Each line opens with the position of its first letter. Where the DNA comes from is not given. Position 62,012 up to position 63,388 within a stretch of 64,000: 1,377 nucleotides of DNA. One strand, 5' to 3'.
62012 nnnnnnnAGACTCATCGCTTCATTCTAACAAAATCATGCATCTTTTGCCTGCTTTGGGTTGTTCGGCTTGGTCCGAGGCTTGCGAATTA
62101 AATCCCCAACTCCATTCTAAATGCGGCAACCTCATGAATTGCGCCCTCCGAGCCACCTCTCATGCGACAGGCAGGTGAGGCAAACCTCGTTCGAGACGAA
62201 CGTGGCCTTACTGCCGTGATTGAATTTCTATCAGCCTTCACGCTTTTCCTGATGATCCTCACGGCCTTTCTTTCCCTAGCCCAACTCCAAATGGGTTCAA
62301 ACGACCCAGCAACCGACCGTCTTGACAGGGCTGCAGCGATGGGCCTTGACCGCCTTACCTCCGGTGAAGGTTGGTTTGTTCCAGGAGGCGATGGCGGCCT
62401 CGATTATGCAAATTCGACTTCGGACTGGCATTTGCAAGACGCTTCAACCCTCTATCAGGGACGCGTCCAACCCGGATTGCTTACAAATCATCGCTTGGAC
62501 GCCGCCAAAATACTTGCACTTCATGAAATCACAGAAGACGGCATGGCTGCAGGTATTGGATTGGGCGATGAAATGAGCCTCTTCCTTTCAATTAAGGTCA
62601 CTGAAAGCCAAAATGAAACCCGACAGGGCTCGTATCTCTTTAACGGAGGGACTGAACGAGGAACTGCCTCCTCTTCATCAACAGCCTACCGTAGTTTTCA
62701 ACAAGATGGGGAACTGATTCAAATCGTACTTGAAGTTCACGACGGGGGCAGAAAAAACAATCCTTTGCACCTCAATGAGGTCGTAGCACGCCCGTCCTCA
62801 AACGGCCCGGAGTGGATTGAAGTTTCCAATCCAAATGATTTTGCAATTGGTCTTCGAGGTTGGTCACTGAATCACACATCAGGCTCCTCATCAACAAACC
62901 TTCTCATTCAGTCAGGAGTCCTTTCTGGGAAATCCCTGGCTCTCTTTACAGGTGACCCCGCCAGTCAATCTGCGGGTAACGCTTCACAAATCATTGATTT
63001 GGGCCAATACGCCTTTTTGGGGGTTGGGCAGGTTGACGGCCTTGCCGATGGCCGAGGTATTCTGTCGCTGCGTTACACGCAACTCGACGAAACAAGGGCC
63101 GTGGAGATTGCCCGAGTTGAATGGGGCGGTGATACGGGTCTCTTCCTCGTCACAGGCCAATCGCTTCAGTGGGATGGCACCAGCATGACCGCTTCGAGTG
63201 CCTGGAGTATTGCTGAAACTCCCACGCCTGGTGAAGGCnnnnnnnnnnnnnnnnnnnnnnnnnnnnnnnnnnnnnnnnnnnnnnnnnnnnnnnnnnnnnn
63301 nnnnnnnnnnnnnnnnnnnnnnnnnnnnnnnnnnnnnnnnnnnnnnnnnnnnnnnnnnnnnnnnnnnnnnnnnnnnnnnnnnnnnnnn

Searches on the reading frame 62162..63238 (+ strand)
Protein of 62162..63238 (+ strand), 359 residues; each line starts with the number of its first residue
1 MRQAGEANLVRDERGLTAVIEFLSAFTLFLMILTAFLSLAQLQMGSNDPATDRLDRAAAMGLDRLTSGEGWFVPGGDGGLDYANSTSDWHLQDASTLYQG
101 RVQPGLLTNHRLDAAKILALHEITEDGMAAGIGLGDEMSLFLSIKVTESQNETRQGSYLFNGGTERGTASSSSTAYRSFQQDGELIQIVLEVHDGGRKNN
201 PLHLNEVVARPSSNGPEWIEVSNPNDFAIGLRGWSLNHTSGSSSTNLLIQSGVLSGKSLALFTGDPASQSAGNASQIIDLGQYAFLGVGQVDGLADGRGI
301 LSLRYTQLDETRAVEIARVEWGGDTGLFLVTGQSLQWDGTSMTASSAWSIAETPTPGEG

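Call 101: search_protein_families(library=pfam, proteins=[window:62162-63238:+], max_evalue=0.000001)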
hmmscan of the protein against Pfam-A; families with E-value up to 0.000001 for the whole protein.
window:62162-63238:+ (359 aa): 1 family
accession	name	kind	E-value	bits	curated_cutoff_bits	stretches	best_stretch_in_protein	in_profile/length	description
PF00932.25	LTD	-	2.1e-07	31.7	34.3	1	199-266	5-72/109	Lamin Tail Domain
